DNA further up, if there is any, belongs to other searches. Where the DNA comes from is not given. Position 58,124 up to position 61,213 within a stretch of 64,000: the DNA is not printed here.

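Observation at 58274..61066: Single-gene PHP-nuclease-like + SMC/ABC ATPase fusion next to tRNA-Gly: candidate anti-phage defence (Ppl-like architecture)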

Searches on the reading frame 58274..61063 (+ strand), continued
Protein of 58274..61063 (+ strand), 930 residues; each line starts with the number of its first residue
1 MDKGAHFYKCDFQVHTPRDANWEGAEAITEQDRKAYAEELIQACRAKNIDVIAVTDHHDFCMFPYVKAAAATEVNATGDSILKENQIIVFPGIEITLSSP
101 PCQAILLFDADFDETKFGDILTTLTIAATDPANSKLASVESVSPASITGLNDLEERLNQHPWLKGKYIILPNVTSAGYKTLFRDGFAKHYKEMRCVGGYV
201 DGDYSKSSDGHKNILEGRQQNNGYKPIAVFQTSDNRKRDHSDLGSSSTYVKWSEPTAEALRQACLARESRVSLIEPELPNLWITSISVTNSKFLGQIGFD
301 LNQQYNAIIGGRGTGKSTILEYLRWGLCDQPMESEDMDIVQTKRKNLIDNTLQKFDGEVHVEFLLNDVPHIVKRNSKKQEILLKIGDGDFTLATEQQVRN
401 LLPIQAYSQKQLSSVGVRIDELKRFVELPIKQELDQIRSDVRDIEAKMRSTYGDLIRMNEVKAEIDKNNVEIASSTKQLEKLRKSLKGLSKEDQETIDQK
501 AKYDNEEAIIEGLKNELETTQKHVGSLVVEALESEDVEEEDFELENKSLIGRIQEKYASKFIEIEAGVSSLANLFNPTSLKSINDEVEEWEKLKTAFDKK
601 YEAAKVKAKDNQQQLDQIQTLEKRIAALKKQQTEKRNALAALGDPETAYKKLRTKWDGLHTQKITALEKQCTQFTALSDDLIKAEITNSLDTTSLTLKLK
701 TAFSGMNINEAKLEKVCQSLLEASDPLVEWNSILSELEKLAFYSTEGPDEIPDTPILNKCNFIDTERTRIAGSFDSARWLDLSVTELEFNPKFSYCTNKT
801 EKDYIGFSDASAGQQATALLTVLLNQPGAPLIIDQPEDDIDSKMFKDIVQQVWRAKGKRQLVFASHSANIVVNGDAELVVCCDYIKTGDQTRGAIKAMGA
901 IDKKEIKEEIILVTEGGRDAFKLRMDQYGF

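Call 97: find_related_loci(query=A1, collection=genome_contigs, flank=8000)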
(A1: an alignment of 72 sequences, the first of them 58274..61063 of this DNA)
Query A1 (930 aa) in genome_contigs; peptide patterns used: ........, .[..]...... (x = any residue, [..] = any of these).
600 stretches matched a pattern (row limit reached: there are more); 579 encode a relative of the query (tblastn E <= 1e-3); the best 80 are kept; 80 distinct loci.
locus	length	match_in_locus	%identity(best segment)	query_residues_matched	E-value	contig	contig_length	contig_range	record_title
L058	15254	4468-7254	89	1-930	0e+0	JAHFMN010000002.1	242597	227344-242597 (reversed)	MAG: Candidatus Kaiserbacteria bacterium isolate nzgw458 NODE_29_length_242598_cov_7.204127, whole genome shotgun sequen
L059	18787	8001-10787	78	1-930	0e+0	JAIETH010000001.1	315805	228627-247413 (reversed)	MAG: Patescibacteria group bacterium isolate time.spades.CONCOCT.1kb_028 c_000000000002, whole genome shotgun sequence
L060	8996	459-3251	62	1-930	0e+0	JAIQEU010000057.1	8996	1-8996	MAG: Terriglobia bacterium isolate SRVP_1 SR-VP_26_10_2019_1_90cm_scaffold_6731, whole genome shotgun sequence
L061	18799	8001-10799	59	1-930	0e+0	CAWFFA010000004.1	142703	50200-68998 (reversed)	MAG: uncultured Verrucomicrobiae bacterium isolate MFD05521.bin.2.89 genome assembly, contig: contig_118378, whole genom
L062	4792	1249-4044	58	1-930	0e+0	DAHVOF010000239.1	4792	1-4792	MAG TPA_asm: Actinobacteria bacterium isolate clean582 k141_477381, whole genome shotgun sequence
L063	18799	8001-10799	48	1-930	0e+0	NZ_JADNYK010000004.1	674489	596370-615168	Pseudozobellia sp. WGM2 NODE_4_length_674489_cov_75.148542, whole genome shotgun sequence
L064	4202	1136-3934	48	1-930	0e+0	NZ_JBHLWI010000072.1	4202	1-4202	Fontibacter flavus strain CCM 7650 velvet_auto_127_72, whole genome shotgun sequence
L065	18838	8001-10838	44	1-930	0e+0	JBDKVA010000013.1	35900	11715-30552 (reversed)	MAG: Clostridiaceae bacterium isolate 8_bin.75 c_000000047260, whole genome shotgun sequence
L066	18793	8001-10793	44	1-930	0e+0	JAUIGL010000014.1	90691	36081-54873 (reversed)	MAG: bacterium isolate Co_bin.149 NODE_2299_length_90691_cov_2.269456, whole genome shotgun sequence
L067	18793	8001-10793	44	2-930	0e+0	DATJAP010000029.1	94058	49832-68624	MAG TPA_asm: Nitrospirota bacterium isolate SMAG_U15330 k141_5899337, whole genome shotgun sequence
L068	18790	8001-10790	43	1-930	0e+0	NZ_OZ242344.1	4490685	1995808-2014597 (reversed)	MAG: Candidatus Poriferisodalis sp. isolate 8d09cab2-a5e3-4315-8558-28a0e2063156 chromosome 1, complete sequence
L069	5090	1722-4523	45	1-930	0e+0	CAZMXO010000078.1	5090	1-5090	MAG TPA_asm: uncultured bacterium isolate binchicken_co181_177 genome assembly, contig: NODE_37488_length_5090_cov_11.01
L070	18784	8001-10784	44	1-930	0e+0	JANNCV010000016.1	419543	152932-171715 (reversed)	MAG: Armatimonadota bacterium isolate OTE_78_metabat_135 OTE_78_k141_2964926, whole genome shotgun sequence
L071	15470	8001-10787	41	1-930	0e+0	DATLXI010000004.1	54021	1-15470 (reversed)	MAG TPA_asm: Sphingomonas sp. isolate SMAG_U13242 k141_219443, whole genome shotgun sequence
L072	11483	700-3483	43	1-930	0e+0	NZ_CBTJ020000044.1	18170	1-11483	Candidatus Competibacter denitrificans Run_A_D11 COMPD11_2693_Contig_37, whole genome shotgun sequence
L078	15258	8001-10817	41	1-930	0e+0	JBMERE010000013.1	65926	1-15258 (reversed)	Desulfobacterota bacterium M19 13, whole genome shotgun sequence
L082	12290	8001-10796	40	2-930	0e+0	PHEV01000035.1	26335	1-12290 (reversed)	MAG: Actinobacteria bacterium HGW-Actinobacteria-5 08E140C01_scaffold_1305, whole genome shotgun sequence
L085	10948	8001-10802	40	2-930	0e+0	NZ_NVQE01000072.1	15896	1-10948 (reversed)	Mycobacterium neglectum strain CECT 8778 NODE_72, whole genome shotgun sequence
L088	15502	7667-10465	46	1-930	0e+0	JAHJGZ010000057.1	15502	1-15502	MAG: Candidatus Omnitrophota bacterium isolate Modern_marine_glass_biofilm.mb.92 Modern_marine_glas.mb.92_k141_294011, w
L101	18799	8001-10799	44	1-930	0e+0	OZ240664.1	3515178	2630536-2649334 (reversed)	MAG: uncultured Pseudohongiella sp. isolate e05c5ecc-af14-43a7-87ef-81674bc34259 genome assembly, chromosome: 1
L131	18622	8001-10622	25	1-930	3e-48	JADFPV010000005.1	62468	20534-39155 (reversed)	MAG: Chloroflexota bacterium isolate B76T1B5 B76T1B5_NODE205, whole genome shotgun sequence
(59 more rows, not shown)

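Call 104: search_protein_families(library=pfam, proteins=[L131:10628-11842:+, L085:2943-4874:+, L085:2-2881:+, L070:4821-7922:+, L088:827-3349:+, L082:482-2917:+, L078:12553-13725:-, L101:2247-5150:+, L065:6617-7861:+, L013:6662-7891:+], max_evalue=0.00001)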
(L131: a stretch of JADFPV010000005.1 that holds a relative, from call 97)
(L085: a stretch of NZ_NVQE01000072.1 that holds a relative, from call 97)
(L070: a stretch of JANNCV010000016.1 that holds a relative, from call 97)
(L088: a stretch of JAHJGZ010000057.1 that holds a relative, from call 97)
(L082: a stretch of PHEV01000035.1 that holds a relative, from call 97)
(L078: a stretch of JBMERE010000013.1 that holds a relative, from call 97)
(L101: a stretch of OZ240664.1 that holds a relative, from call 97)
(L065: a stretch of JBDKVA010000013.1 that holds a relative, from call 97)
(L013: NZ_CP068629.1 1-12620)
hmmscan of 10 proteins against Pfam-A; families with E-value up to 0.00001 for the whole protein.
L131:10628-11842:+ (405 aa): 2 families
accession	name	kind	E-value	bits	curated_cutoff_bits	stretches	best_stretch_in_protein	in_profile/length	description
PF13749.12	HATPase_c_4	-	2.1e-18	66.5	26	1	318-403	3-89/89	Putative ATP-dependent DNA helicase recG C-terminal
PF04326.19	SLFN_AlbA_2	-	2.9e-15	57.3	25.3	1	14-130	1-117/118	Schlafen, AlbA_2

L085:2943-4874:+ (644 aa): 1 family
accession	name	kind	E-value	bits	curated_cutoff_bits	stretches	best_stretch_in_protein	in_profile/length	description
PF01555.25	N6_N4_Mtase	-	1.1e-34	120.7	26.7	1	115-446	1-204/221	DNA methylase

L085:2-2881:+ (960 aa): 4 families
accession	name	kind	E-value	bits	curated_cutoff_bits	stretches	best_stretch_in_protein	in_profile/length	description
PF00176.29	SNF2-rel_dom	-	2.1e-30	106.3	24.9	1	53-263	18-233/290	SNF2-related domain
PF00271.37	Helicase_C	-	1.1e-16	61.5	23.5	1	448-548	12-110/110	Helicase conserved C-terminal domain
PF00270.35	DEAD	-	1.9e-10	41.2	26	1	55-197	17-165/167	DEAD/DEAH box helicase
PF04851.21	ResIII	-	1e-08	35.7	22.5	1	53-191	24-162/164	Type III restriction enzyme, res subunit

L070:4821-7922:+ (1034 aa): 6 families
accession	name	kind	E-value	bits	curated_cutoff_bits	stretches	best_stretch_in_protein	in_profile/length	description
PF12008.13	EcoR124_C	-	4.9e-71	239.8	23.1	1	770-1021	2-260/260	Type I restriction and modification enzyme - subunit R C terminal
PF22679.2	T1R_D3-like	-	9.7e-59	198.7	27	1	582-748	1-158/158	Type I restriction enzyme subunit R domain 3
PF18766.7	SWI2_SNF2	-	3.1e-55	187.7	26.7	1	295-522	1-205/221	SWI2/SNF2 ATPase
PF04313.20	HSDR_N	-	1.5e-48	165.7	25.1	1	36-225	1-197/198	Type I restriction enzyme R protein N terminus (HSDR_N)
PF04851.21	ResIII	-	3.9e-37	128.1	22.5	1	291-459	3-163/164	Type III restriction enzyme, res subunit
PF00270.35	DEAD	-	1.1e-10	42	26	1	327-459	21-161/167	DEAD/DEAH box helicase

L088:827-3349:+ (841 aa): 5 families
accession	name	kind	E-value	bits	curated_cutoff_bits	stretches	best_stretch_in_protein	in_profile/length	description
PF04851.21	ResIII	-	9.6e-37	126.8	22.5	1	188-340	4-163/164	Type III restriction enzyme, res subunit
PF18766.7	SWI2_SNF2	-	3.4e-13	50.2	26.7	1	192-342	2-158/221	SWI2/SNF2 ATPase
PF00270.35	DEAD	-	2.8e-11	43.9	26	1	190-344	2-165/167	DEAD/DEAH box helicase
PF13588.12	HSDR_N_2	-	7.2e-08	32.9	25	1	51-121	31-101/110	Type I restriction enzyme R protein N terminus (HSDR_N)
PF04313.20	HSDR_N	-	2.4e-06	28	25.1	0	38-118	112-194/198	Type I restriction enzyme R protein N terminus (HSDR_N)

L082:482-2917:+ (812 aa): 2 families
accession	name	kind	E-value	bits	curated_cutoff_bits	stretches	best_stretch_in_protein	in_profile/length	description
PF02384.22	N6_Mtase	-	2.5e-103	346.1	20.4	1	135-442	3-309/311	N-6 DNA Methylase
PF12161.14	HsdM_N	-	8.6e-15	56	24.5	1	10-121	3-134/135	HsdM N-terminal domain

L078:12553-13725:- (391 aa): 1 family
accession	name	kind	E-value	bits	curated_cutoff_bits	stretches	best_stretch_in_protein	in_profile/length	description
PF00145.23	DNA_methylase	-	8.1e-99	331.5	22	1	80-389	1-324/324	C-5 cytosine-specific DNA methylase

L101:2247-5150:+ (968 aa): 1 family
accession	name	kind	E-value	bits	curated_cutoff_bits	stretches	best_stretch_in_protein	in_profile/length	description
PF06634.17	DUF1156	-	3.1e-30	104.5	24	1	14-87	1-73/73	Protein of unknown function (DUF1156)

L065:6617-7861:+ (415 aa): 3 families
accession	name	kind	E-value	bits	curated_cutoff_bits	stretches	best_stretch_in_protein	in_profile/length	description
PF00239.26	Resolvase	-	5.1e-26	91.9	23.3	1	19-166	1-144/145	Resolvase, N terminal domain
PF07508.19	Recombinase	-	2e-25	89.5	21.1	1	188-296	1-102/102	Recombinase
PF13408.12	Zn_ribbon_recom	-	7.3e-10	39.5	25.3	1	320-370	2-51/58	Recombinase zinc beta ribbon domain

L013:6662-7891:+ (410 aa): 2 families
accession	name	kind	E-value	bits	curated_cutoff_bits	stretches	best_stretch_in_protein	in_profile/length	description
PF04326.19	SLFN_AlbA_2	-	1.6e-20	74.2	25.3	1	14-129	1-117/118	Schlafen, AlbA_2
PF13749.12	HATPase_c_4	-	2.3e-20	72.8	26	1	323-408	3-89/89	Putative ATP-dependent DNA helicase recG C-terminal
